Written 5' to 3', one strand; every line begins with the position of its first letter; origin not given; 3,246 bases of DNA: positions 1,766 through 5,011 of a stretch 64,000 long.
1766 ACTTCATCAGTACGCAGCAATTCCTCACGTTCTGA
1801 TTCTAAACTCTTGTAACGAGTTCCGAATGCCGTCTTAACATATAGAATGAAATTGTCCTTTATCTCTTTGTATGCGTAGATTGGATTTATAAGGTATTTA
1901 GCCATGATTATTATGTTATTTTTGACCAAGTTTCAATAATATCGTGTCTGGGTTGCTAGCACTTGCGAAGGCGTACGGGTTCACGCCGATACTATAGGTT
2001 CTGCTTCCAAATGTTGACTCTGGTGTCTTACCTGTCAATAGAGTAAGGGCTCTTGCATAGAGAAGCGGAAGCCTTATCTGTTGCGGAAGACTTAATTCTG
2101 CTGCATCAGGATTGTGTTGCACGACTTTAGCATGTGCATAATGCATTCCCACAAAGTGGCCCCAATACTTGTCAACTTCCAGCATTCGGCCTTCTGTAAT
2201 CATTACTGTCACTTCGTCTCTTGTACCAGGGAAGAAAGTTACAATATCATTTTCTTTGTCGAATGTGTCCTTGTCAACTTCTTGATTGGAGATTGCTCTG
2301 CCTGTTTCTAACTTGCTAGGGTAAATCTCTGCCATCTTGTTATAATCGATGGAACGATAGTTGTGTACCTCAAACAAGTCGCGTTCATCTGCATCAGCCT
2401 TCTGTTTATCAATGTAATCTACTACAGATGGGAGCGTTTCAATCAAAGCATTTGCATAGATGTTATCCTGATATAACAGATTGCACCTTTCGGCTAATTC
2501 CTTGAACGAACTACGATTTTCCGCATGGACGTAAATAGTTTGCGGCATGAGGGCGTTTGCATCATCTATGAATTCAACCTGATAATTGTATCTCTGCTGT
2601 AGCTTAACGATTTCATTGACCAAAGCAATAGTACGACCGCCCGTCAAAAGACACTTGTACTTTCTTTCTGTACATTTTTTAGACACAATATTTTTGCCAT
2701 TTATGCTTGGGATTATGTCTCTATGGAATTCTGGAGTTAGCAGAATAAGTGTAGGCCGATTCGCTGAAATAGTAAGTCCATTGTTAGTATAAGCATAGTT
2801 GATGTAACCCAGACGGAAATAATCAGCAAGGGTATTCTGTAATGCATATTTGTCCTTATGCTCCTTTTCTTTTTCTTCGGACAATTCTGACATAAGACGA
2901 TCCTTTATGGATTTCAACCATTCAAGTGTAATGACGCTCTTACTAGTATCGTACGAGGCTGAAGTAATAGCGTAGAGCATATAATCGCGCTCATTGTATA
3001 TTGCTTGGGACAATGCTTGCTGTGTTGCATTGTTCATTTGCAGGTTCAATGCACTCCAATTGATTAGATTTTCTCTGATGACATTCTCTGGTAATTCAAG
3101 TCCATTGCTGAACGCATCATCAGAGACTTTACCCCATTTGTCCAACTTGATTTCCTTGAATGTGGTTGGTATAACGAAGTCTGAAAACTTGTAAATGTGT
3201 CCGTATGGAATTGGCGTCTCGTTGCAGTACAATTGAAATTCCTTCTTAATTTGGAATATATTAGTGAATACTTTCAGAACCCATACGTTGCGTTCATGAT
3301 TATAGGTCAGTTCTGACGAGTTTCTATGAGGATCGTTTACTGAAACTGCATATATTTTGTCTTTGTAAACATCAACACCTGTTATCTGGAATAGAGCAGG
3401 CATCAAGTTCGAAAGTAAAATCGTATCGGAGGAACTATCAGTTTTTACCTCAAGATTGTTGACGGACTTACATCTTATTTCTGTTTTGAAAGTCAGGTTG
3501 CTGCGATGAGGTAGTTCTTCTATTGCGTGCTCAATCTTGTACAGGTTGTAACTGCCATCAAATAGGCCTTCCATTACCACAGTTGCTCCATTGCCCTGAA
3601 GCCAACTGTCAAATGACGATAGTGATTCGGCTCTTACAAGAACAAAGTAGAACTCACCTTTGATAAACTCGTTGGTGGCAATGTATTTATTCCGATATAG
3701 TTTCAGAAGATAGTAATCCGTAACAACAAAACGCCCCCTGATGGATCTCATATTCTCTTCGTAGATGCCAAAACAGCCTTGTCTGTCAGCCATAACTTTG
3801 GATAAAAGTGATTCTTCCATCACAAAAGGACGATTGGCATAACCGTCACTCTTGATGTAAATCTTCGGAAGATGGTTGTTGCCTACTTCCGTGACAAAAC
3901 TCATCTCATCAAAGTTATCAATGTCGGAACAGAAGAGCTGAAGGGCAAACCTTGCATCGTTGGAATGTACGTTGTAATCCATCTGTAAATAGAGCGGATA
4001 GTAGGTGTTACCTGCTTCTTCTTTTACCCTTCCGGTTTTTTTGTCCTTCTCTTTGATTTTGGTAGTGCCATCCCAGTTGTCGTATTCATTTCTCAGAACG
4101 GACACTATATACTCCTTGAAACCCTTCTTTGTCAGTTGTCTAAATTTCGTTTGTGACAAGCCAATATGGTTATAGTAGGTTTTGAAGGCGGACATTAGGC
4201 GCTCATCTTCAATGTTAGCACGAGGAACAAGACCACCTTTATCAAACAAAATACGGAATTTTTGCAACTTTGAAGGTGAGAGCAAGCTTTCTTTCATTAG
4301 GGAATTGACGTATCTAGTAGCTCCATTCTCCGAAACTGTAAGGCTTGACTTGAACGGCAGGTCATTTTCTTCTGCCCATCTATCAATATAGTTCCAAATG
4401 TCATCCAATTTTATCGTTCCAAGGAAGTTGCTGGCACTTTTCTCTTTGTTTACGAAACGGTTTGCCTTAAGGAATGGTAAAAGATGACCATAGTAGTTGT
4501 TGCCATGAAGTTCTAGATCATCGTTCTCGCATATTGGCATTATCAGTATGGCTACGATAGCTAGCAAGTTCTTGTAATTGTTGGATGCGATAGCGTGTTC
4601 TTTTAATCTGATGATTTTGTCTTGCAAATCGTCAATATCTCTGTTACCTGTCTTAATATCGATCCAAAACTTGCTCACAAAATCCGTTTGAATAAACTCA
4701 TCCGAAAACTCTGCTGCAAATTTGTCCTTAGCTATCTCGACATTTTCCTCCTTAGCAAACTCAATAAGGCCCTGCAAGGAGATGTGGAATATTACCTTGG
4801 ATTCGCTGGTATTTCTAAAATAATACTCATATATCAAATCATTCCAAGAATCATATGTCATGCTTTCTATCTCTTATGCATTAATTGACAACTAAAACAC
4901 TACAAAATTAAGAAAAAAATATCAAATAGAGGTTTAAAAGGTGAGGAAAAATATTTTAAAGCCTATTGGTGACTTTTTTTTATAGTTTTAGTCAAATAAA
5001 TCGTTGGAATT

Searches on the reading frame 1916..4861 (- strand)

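Call 6: search_protein_families(library=pfam, proteins=[window:1916-4861:-], max_evalue=0.01)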
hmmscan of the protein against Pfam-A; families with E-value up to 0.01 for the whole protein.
window:1916-4861:- (981 aa): 0 families

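Call 8: search_protein_families(library=padloc, proteins=[window:1916-4861:-], max_evalue=0.01)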
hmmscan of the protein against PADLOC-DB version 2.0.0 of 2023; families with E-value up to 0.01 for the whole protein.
window:1916-4861:- (981 aa): 8 families
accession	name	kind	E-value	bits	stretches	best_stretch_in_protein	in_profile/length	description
PDLC00056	DruL4|DruL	-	1.1e-17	61.9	1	735-950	80-282/330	Unknown function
PDLC00016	DruF2|DruF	-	1.4e-09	34.5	1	94-268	109-280/1030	Unknown function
PDLC00023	DruF2|DruF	-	2.1e-09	34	1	2-277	8-272/1011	Unknown function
PDLC00021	DruF2|DruF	-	7.8e-09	32.7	1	1-275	1-256/676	Unknown function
PDLC00057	DruL4|DruL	-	2.1e-07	28.5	1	738-955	81-283/309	Unknown function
PDLC00052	DruF4|DruF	-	9.8e-05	18.6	1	114-268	107-263/692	Unknown function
PDLC00020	DruF2|DruF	-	0.00015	18.1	1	115-266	107-263/693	Unknown function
PDLC00017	DruF2|DruF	-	0.00028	17.2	1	115-268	108-264/693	Unknown function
